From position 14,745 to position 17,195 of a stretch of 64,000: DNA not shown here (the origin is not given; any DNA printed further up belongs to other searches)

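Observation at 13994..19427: Unusually short Cys-x-Glu glycyl-radical enzyme with its own activase, AraC regulator, small protein and AEC transporter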

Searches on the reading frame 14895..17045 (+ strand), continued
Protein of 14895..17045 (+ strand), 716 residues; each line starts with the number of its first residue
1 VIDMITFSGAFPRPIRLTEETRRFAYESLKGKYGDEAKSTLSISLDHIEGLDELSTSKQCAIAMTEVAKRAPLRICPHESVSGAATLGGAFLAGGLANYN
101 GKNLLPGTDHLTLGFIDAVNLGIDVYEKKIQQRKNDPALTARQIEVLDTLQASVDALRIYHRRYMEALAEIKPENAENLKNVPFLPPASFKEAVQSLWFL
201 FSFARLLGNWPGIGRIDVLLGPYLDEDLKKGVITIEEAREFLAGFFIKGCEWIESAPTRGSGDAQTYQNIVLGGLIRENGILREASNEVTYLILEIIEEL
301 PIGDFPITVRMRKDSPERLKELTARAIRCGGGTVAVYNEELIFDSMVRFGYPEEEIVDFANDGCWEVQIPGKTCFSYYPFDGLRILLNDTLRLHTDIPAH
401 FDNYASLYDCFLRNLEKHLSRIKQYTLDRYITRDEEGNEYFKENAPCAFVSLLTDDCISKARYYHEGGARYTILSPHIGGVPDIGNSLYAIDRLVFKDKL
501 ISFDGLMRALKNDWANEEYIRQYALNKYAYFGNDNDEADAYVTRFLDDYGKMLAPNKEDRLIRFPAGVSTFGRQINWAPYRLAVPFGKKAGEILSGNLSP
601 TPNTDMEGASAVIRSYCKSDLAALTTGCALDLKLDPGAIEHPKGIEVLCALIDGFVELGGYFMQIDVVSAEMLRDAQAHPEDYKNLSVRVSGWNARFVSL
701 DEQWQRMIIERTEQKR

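Call 7: search_solved_structures(query=window:14895-17045:+, max_evalue=0.001, show_alignments=2)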
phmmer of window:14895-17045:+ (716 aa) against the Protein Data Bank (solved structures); distinct sequences matched with E-value up to 0.001: 36.
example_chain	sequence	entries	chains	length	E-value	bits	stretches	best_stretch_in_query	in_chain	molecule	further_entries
8id1_A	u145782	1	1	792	1.3e-61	212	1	101-713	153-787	Formate C-acetyltransferase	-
5i2a_A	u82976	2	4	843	1.5e-61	211.9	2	104-514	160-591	Diol-dehydratase | Diol dehydratase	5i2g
1r8w_A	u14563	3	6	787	9.8e-59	202.5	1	182-714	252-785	glycerol dehydratase | B12-independent glycerol dehydratase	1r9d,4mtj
6xs4_A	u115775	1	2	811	3.8e-58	200.6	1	90-714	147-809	Formate C-acetyltransferase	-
8id7_A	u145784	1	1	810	7.6e-58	199.6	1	93-714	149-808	Probable dehydratase YbiW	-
8yjn_A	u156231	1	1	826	8.2e-58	199.5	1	93-714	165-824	Probable dehydratase YbiW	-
2f3o_A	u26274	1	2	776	5.2e-57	196.8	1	176-712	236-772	pyruvate formate-lyase 2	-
8yjo_A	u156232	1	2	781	4.8e-55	190.3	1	145-713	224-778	Probable dehydratase PflD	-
9f3w_A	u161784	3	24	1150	2.6e-52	181.3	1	176-712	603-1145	Choline trimethylamine-lyase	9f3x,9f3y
6vxc_A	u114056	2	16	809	5.5e-52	180.2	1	176-714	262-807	Trans-4-hydroxy-L-proline dehydratase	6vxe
8id0_A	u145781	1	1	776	1.4e-51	178.9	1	186-714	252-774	formate C-acetyltransferase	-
8iof_A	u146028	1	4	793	1.8e-49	171.9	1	176-713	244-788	Benzylsuccinate synthase alpha subunit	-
9rco_A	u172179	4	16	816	2.3e-49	171.6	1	174-715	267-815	Glycyl radical protein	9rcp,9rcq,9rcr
7vua_A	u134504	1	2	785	3.5e-49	171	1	176-715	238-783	HplG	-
5a0z_A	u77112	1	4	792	1.3e-47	165.8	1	176-712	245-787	CHOLINE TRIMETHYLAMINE LYASE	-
7e7l_A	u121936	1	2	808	5.2e-39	137.3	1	176-713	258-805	Hydroxyphenylacetic acid decarboxylase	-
2y8n_A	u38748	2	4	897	1.7e-24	89.3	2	580-714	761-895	4-HYDROXYPHENYLACETATE DECARBOXYLASE LARGE SUBUNIT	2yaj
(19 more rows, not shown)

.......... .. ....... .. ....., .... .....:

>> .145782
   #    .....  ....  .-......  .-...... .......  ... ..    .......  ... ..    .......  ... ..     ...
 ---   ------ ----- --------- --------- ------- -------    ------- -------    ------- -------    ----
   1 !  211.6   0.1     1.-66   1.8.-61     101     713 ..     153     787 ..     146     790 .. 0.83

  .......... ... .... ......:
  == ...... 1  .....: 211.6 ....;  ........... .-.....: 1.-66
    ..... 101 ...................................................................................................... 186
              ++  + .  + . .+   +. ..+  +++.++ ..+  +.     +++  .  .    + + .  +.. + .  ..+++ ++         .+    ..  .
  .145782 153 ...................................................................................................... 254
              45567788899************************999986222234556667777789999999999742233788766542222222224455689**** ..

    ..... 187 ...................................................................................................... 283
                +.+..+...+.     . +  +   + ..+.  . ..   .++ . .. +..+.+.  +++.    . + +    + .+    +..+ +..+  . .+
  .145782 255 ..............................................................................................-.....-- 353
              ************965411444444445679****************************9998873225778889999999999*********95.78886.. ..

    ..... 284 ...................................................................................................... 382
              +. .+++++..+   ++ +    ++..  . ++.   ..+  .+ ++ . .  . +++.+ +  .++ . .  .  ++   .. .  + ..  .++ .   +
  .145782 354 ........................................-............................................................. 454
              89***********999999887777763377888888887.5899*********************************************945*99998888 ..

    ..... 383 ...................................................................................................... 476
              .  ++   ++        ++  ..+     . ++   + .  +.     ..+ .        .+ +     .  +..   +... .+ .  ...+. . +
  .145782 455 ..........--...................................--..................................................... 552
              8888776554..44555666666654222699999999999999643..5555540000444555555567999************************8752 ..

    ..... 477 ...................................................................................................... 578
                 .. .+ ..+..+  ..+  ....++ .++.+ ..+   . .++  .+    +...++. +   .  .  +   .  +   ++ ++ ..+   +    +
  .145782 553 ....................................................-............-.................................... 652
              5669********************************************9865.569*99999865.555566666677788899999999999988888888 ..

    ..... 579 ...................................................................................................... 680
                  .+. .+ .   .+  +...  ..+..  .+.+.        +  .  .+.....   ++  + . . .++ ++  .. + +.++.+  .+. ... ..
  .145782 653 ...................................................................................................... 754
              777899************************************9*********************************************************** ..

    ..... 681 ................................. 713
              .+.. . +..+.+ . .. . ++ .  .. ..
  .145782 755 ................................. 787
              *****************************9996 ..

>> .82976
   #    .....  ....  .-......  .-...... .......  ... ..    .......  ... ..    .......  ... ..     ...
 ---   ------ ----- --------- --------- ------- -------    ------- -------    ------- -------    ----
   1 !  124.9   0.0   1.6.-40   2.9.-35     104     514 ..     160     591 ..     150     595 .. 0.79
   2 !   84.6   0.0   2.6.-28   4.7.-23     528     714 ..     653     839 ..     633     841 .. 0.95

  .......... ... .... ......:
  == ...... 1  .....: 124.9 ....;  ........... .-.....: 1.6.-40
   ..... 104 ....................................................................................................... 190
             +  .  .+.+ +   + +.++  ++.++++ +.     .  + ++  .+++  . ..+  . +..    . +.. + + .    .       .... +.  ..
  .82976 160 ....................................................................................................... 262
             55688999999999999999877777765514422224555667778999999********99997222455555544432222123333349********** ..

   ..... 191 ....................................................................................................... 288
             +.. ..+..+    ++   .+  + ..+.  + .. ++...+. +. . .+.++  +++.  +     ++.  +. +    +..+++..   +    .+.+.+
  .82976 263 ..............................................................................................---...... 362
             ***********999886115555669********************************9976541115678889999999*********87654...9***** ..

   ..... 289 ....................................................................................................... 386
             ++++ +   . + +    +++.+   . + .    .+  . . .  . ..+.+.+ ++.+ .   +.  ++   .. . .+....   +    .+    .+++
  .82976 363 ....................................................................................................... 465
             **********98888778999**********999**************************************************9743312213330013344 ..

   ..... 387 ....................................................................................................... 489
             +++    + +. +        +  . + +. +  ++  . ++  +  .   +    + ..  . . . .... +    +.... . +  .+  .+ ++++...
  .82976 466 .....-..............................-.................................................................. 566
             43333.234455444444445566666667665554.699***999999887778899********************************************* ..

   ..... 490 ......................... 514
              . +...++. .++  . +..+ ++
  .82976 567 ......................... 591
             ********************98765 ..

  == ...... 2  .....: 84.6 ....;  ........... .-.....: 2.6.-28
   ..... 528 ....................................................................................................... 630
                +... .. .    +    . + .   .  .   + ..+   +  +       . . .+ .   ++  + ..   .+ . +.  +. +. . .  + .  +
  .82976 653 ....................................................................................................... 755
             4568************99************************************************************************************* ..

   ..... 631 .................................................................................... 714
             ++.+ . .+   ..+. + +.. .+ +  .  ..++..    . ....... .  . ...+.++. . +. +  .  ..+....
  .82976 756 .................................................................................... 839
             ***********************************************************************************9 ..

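Call 8: find_encoding_contigs(protein=P0006, flank=8000, max_places=4)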
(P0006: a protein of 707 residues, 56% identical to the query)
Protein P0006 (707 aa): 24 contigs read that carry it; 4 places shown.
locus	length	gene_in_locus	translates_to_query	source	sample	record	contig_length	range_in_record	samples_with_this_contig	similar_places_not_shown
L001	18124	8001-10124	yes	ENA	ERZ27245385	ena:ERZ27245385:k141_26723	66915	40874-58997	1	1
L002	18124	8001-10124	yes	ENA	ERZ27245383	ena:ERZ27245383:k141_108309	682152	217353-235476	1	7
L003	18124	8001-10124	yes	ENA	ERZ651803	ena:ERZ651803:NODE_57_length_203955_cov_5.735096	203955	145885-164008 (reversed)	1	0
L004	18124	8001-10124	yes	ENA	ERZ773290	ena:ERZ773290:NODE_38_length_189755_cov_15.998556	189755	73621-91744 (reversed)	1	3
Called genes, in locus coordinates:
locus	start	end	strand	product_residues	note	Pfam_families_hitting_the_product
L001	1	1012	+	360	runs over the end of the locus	PF07730:HisKA_3, PF02518:HATPase_c (weak)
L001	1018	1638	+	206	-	PF00072:Response_reg, PF00196:GerE, PF08281:Sigma70_r4_2 (weak)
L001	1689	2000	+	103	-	-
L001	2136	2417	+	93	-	-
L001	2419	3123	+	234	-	PF00069:Pkinase, PF07714:PK_Tyr_Ser-Thr, PF01636:APH (faint), PF03109:ABC1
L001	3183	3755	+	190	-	-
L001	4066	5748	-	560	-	PF12849:PBP_like_2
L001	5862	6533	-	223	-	PF09365:DUF2461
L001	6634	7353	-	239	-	PF22570:LiaF-TM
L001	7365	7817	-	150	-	PF04397:LytTR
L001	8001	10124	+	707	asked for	PF02901:PFL-like, PF01228:Gly_radical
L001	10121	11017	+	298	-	PF13353:Fer4_12 (weak), PF04055:Radical_SAM, PF13237:Fer4_10 (weak), PF00037:Fer4 (faint), PF12838:Fer4_7 (weak), PF14697:Fer4_21 (weak), PF13353:Fer4_12 (weak)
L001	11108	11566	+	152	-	PF13673:Acetyltransf_10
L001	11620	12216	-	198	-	PF01380:SIS, PF13580:SIS_2 (weak)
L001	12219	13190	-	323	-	PF00294:PfkB, PF08543:Phos_pyr_kin (weak)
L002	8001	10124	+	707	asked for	PF02901:PFL-like, PF01228:Gly_radical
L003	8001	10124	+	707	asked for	PF02901:PFL-like, PF01228:Gly_radical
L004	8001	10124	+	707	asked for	PF02901:PFL-like, PF01228:Gly_radical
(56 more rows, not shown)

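Call 9: find_encoding_contigs(protein=P0029, flank=8000, max_places=2)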
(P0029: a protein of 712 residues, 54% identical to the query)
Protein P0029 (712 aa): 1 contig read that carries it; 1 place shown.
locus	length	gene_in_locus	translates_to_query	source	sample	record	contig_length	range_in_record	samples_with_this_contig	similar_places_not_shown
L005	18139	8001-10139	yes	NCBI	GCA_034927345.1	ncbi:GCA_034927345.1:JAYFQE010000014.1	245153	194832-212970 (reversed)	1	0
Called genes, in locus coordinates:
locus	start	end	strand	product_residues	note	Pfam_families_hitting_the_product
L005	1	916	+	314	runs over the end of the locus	-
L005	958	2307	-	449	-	PF00672:HAMP, PF00512:HisKA, PF02518:HATPase_c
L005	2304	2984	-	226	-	PF00072:Response_reg, PF00486:Trans_reg_C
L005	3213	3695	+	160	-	-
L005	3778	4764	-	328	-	PF12791:RsgI_N, PF23750:RsgI_M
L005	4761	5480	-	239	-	PF04542:Sigma70_r2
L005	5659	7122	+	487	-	PF07556:DUF1538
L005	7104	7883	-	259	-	PF12833:HTH_18, PF00165:HTH_AraC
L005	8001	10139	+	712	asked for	PF02901:PFL-like, PF01228:Gly_radical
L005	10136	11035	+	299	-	PF13353:Fer4_12, PF04055:Radical_SAM, PF12797:Fer4_2 (faint), PF13237:Fer4_10, PF12838:Fer4_7, PF13187:Fer4_9 (weak), PF13353:Fer4_12 (weak), PF14697:Fer4_21, +4 more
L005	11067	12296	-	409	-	PF01408:GFO_IDH_MocA (weak), PF21252:Glyco_hydro_109_C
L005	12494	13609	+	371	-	PF01208:URO-D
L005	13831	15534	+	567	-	PF01547:SBP_bac_1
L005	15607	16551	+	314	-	PF00528:BPD_transp_1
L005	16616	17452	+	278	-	PF00528:BPD_transp_1 (weak)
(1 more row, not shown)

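Call 10: find_encoding_contigs(protein=P0104, flank=8000, max_places=2)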
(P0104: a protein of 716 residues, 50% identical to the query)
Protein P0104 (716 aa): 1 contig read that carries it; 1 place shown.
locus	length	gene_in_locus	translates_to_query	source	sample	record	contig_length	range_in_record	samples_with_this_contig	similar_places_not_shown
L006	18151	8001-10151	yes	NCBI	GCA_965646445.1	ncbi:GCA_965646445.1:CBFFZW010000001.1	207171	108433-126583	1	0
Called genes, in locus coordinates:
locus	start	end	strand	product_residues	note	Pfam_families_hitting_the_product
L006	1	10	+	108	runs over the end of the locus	PF03551:PadR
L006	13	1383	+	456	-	PF10988:DUF2807 (faint), PF09922:LiaF-like_C (faint), PF13349:DUF4097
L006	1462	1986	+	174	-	PF14512:TM1586_NiRdase (faint), PF00881:Nitroreductase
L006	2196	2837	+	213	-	PF02660:G3P_acyltransf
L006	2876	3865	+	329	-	PF06541:ABC_trans_CmpB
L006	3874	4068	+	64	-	-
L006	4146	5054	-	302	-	PF01073:3Beta_HSD, PF01370:Epimerase, PF02719:Polysacc_synt_2, PF04321:RmlD_sub_bind, PF07993:NAD_binding_4 (faint), PF16363:GDP_Man_Dehyd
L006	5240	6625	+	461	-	PF01943:Polysacc_synt (faint), PF03023:MurJ, PF01554:MatE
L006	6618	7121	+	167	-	PF00583:Acetyltransf_1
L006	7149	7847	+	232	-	PF13302:Acetyltransf_3, PF00583:Acetyltransf_1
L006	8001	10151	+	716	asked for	PF02901:PFL-like, PF01228:Gly_radical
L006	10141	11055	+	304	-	PF13353:Fer4_12 (weak), PF12797:Fer4_2 (faint), PF00037:Fer4 (weak), PF12837:Fer4_6 (faint), PF13237:Fer4_10 (weak), PF14697:Fer4_21 (weak), PF12838:Fer4_7, PF04055:Radical_SAM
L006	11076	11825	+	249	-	PF01209:Ubie_methyltran (weak), PF13847:Methyltransf_31, PF08241:Methyltransf_11, PF08242:Methyltransf_12 (weak), PF13649:Methyltransf_25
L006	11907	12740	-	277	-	PF14267:DUF4357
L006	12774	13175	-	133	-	PF03479:PCC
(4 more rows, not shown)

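Call 20: find_encoding_contigs(protein=P0003, flank=8000, max_places=2)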
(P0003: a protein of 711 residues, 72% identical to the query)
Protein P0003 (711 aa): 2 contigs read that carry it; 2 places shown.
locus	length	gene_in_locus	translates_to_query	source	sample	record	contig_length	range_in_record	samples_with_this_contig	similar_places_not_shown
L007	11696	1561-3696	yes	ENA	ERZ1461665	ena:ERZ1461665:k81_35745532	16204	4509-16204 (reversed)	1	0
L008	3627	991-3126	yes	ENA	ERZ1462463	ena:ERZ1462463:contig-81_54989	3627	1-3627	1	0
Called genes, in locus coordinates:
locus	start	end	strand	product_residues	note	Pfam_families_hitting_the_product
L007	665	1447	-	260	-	PF00165:HTH_AraC (weak), PF12833:HTH_18, PF00165:HTH_AraC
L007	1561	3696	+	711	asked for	PF02901:PFL-like, PF01228:Gly_radical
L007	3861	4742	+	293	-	PF13353:Fer4_12, PF00037:Fer4 (weak), PF12797:Fer4_2 (weak), PF12837:Fer4_6 (weak), PF14697:Fer4_21 (weak), PF12838:Fer4_7 (weak), PF13187:Fer4_9 (weak), PF04055:Radical_SAM, +1 more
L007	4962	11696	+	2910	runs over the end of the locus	PF18889:Beta_helix_3 (faint), PF09479:Flg_new (weak), PF00404:Dockerin_1 (faint)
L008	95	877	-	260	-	PF00165:HTH_AraC (weak), PF12833:HTH_18, PF00165:HTH_AraC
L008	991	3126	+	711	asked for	PF02901:PFL-like, PF01228:Gly_radical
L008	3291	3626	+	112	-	?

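Call 21: find_encoding_contigs(protein=P0004, flank=8000, max_places=2)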
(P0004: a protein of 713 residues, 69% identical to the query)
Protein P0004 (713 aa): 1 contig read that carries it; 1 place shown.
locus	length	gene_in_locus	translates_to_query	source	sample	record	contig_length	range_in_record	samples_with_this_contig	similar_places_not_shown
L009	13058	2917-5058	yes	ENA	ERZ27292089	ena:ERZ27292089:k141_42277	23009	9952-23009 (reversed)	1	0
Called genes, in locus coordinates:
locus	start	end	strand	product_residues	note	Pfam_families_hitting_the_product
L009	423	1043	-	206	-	PF01527:HTH_Tnp_1 (faint), PF01710:HTH_Tnp_IS630 (faint), PF02796:HTH_7 (faint), PF13384:HTH_23 (faint), PF13518:HTH_28 (weak), PF13551:HTH_29 (faint), PF13276:HTH_21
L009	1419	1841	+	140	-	PF12850:Metallophos_2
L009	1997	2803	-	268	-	PF12833:HTH_18, PF00165:HTH_AraC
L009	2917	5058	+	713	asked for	PF02901:PFL-like, PF01228:Gly_radical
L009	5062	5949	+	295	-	PF13353:Fer4_12, PF12797:Fer4_2 (faint), PF12838:Fer4_7 (faint), PF13237:Fer4_10 (faint), PF00037:Fer4 (weak), PF04055:Radical_SAM, PF12837:Fer4_6 (weak)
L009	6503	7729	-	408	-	PF13173:AAA_14, PF13635:DUF4143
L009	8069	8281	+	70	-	PF13443:HTH_26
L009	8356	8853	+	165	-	-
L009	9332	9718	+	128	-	PF14300:DMP19 (weak)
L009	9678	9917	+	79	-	-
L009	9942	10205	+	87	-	-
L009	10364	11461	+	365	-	PF01381:HTH_3, PF12844:HTH_19 (weak), PF13560:HTH_31 (weak)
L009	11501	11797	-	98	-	PF14198:TnpV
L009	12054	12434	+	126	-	PF14198:TnpV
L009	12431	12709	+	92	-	PF20648:DUF6809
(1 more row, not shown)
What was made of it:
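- The 72% and 69% relatives have AraC-GRE-activase followed by unrelated genes (calls 20-21).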

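Call 22: find_encoding_contigs(protein=P0001, flank=8000, max_places=3)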
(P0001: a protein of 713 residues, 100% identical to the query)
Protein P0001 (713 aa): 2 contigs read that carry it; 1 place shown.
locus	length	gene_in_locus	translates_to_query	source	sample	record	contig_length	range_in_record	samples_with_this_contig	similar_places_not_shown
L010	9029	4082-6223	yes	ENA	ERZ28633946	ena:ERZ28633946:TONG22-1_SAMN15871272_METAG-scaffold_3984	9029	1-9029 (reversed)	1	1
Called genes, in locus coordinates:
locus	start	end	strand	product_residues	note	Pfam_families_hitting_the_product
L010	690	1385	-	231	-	-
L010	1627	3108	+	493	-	PF08903:DUF1846, PF20921:DUF1846_C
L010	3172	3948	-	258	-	PF13384:HTH_23 (faint), PF00165:HTH_AraC (weak), PF12833:HTH_18, PF00165:HTH_AraC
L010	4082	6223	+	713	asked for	PF02901:PFL-like, PF01228:Gly_radical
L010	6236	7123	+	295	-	PF13353:Fer4_12, PF00037:Fer4 (weak), PF12797:Fer4_2 (weak), PF13237:Fer4_10 (weak), PF14697:Fer4_21, PF13187:Fer4_9, PF00037:Fer4, PF04055:Radical_SAM, +5 more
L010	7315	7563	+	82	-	-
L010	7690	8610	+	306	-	PF03547:Mem_trans, PF01758:SBF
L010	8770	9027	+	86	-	?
